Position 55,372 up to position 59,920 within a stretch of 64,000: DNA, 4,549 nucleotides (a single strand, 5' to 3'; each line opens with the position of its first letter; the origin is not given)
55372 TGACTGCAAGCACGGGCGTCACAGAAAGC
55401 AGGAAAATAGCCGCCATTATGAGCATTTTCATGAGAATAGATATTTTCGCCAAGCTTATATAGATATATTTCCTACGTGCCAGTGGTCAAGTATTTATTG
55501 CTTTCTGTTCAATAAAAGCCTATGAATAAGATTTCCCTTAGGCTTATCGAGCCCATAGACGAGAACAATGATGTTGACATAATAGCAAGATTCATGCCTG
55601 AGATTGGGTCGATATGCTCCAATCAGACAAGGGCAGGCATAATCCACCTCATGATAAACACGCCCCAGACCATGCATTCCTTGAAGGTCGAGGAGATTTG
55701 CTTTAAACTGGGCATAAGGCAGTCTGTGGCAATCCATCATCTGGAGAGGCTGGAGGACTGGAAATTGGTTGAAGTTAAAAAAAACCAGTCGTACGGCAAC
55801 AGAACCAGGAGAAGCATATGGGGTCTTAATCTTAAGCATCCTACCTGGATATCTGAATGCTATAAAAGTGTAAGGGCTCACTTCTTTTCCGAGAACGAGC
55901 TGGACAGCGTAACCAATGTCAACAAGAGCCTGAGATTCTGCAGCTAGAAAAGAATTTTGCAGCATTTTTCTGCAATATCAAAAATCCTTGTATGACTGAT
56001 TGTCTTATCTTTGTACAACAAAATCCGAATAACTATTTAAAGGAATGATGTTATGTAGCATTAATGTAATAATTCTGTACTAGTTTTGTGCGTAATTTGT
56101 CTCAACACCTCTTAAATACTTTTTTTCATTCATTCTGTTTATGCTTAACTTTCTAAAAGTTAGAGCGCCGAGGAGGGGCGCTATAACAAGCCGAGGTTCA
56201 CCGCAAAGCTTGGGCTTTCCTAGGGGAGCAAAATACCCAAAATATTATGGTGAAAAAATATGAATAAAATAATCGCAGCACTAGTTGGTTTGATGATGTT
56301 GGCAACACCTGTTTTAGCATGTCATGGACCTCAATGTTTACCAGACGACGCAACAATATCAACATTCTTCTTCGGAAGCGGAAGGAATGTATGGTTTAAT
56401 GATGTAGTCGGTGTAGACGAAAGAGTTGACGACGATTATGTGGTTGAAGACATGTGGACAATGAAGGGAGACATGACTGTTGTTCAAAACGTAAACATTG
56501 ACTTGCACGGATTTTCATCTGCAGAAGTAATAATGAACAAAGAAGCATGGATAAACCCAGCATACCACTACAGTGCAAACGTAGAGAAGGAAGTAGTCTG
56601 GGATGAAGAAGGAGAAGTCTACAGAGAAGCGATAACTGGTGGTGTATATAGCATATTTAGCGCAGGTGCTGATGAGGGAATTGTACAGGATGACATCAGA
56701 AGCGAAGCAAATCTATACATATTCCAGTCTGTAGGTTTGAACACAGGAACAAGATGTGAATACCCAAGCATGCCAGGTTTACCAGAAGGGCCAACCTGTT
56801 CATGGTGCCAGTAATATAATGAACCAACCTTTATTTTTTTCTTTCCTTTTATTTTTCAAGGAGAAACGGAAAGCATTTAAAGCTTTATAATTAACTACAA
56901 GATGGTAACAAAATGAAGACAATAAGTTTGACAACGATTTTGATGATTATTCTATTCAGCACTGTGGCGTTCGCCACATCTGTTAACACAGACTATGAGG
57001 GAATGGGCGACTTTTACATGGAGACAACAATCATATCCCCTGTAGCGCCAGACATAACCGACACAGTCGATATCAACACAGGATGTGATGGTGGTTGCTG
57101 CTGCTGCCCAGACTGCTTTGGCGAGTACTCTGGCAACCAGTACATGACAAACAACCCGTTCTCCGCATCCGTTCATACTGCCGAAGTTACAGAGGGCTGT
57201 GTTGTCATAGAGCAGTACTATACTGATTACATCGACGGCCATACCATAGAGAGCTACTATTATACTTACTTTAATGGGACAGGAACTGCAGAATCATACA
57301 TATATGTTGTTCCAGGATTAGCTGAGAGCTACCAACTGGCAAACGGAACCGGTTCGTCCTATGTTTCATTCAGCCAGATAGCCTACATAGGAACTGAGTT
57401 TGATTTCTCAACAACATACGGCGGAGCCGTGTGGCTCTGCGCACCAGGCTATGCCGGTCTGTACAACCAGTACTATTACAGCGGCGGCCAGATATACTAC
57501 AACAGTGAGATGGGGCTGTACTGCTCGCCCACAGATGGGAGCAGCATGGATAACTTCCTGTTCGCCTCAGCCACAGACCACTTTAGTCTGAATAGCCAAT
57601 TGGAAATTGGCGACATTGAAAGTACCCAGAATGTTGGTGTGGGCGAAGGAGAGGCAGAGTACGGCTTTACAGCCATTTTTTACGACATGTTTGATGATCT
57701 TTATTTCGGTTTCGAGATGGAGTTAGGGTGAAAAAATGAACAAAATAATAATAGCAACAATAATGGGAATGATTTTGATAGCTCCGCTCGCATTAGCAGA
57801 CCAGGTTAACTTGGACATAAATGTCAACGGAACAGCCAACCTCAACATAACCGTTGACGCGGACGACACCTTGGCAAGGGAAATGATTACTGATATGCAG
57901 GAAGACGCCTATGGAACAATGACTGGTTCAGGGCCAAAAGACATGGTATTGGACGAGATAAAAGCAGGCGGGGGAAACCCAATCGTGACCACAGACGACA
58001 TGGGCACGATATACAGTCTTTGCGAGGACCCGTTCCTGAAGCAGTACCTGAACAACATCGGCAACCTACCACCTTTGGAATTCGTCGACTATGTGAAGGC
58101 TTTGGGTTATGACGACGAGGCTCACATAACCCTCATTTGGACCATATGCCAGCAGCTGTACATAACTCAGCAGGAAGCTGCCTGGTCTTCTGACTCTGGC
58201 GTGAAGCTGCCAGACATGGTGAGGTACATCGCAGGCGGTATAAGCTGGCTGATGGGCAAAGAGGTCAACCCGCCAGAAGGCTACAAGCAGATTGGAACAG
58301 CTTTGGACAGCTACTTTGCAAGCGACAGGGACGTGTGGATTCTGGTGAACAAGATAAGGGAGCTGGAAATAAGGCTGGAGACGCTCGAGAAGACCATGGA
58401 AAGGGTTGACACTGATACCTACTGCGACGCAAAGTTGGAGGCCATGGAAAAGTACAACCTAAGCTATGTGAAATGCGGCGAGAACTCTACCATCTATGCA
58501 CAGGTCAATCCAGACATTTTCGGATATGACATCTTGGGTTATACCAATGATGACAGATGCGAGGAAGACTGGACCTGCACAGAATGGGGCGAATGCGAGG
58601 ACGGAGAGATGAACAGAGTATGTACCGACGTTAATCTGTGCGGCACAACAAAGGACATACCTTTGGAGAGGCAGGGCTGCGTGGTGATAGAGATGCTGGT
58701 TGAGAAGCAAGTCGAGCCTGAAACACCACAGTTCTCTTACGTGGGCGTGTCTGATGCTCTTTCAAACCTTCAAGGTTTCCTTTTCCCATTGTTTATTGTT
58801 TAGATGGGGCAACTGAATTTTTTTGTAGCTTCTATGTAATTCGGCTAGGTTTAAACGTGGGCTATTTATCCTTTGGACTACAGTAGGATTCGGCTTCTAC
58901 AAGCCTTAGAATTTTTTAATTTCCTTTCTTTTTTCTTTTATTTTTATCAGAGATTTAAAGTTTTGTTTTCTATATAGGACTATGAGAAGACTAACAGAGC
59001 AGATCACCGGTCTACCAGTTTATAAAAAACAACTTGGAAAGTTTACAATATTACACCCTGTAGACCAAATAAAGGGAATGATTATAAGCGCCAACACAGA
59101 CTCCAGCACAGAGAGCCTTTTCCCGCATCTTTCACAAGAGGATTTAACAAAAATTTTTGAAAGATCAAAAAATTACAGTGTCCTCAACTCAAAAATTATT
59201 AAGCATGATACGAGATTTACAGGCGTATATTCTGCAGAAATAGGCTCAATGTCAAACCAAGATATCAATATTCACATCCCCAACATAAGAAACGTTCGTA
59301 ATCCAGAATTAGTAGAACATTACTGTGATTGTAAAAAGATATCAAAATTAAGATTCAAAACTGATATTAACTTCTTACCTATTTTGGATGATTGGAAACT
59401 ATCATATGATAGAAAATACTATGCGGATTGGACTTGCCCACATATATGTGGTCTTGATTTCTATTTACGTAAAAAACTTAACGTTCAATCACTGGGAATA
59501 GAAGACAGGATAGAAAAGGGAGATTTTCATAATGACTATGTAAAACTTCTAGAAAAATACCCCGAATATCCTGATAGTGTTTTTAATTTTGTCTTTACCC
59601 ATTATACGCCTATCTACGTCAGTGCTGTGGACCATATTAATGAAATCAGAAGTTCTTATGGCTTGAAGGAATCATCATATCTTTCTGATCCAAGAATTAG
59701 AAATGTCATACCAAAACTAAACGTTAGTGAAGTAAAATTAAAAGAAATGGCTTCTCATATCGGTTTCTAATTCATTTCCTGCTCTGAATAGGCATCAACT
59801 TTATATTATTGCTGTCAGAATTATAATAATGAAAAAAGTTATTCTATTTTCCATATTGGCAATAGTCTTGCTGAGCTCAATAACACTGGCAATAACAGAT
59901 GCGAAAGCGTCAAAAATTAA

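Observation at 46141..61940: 16-kb cell-surface/secretome island: candidate host-attachment or cell-cell interaction system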

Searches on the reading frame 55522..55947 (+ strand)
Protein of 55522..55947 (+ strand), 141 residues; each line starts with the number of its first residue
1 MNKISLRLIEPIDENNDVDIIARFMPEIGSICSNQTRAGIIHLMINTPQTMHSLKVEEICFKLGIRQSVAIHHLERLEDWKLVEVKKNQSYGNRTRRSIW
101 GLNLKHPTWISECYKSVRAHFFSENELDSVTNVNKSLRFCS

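Call 3: search_protein_families(library=pfam, proteins=[window:55522-55947:+], max_evalue=0.01)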
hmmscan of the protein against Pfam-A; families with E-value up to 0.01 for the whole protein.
window:55522-55947:+ (141 aa): 2 families
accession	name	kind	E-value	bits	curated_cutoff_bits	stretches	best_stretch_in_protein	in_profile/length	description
PF01022.26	HTH_5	-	7.7e-06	26.1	22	1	35-84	2-46/47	Bacterial regulatory protein, arsR family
PF12802.13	MarR_2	-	0.0033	18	27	1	41-88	11-55/61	MarR family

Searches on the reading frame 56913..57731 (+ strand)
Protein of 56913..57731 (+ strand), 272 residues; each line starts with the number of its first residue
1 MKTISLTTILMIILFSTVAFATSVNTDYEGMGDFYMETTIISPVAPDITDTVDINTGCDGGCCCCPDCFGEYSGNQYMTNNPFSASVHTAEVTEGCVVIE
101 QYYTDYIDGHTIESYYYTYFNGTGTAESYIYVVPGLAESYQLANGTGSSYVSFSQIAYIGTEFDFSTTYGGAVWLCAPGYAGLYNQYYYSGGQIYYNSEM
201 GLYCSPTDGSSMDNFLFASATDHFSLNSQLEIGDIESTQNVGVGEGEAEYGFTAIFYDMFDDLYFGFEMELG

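Call 4: search_protein_families(library=pfam, proteins=[window:56913-57731:+], max_evalue=0.01)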
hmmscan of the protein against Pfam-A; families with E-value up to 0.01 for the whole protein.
window:56913-57731:+ (272 aa): 0 families

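Call 12: search_protein_families(library=ncbifam, proteins=[window:56913-57731:+], max_evalue=0.01)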
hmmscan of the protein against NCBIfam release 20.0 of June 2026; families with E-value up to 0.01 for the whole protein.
window:56913-57731:+ (272 aa): 0 families

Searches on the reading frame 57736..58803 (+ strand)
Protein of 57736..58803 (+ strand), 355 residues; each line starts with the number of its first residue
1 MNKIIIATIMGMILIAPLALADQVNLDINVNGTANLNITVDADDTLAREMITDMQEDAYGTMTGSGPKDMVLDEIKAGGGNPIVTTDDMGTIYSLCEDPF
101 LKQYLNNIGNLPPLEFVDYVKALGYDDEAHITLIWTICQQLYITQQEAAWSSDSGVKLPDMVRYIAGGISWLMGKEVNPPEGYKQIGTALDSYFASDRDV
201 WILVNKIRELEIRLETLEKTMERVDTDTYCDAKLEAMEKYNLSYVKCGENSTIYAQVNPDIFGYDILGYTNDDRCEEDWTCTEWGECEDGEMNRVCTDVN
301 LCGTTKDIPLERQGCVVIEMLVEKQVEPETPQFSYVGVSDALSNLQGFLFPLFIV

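Call 4: search_protein_families(library=pfam, proteins=[window:57736-58803:+], max_evalue=0.01)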
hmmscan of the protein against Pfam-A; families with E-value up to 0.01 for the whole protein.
window:57736-58803:+ (355 aa): 0 families

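Call 12: search_protein_families(library=ncbifam, proteins=[window:57736-58803:+], max_evalue=0.01)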
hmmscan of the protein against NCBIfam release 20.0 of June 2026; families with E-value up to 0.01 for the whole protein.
window:57736-58803:+ (355 aa): 0 families

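Call 59: find_homologous_proteins(query=window:57736-58803:+, max_evalue=0.001)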
Query window:57736-58803:+ (355 aa): 59 proteins with E <= 0.001 among 1432 candidates.
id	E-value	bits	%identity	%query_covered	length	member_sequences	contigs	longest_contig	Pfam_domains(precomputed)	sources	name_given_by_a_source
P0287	1.6e-218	743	90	100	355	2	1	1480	-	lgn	-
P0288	2.1e-182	624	76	100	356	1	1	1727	-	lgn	-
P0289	6.9e-179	612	74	100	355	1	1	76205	-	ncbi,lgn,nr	ncbi:MAG: hypothetical protein JW700_03260 [Candidatus Aenigmarchaeota archaeon]|nr:hypothetical pro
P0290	3.9e-172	590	72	100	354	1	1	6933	-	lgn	-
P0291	6.7e-165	566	67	99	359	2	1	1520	-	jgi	-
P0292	3.2e-162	558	67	100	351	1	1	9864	-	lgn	-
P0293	1.0e-155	536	65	100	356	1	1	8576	-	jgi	jgi:hypothetical protein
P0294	2.6e-151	522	62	100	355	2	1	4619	-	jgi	jgi:hypothetical protein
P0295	5.1e-136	471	60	94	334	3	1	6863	-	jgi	-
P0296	2.1e-133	463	59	99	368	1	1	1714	-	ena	-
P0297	2.2e-108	381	48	100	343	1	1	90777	-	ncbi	ncbi:MAG: hypothetical protein ABIE55_01600 [Candidatus Aenigmatarchaeota archaeon]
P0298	1.1e-107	378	50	100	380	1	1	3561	-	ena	-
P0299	1.0e-106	375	54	92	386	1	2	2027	-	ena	-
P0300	4.4e-104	366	52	93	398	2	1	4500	-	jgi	-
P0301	5.4e-104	366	50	94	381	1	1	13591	-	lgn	-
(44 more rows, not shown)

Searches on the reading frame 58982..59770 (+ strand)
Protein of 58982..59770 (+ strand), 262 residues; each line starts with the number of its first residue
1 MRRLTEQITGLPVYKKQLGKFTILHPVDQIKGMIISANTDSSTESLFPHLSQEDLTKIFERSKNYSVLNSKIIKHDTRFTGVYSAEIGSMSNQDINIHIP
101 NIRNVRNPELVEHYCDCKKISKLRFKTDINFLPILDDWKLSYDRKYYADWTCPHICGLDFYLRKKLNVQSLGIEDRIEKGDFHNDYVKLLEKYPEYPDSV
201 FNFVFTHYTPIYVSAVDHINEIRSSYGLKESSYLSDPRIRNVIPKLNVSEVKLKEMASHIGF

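Call 4: search_protein_families(library=pfam, proteins=[window:58982-59770:+], max_evalue=0.01)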
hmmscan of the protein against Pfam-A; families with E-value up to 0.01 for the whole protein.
window:58982-59770:+ (262 aa): 0 families

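Call 73: search_solved_structures(query=window:58982-59770:+, max_evalue=1)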
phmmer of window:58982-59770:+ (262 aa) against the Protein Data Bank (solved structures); distinct sequences matched with E-value up to 1: 1.
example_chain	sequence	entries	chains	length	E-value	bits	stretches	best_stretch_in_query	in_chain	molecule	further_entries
8h0i_A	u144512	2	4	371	0.96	12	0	120-151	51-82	APOBEC3G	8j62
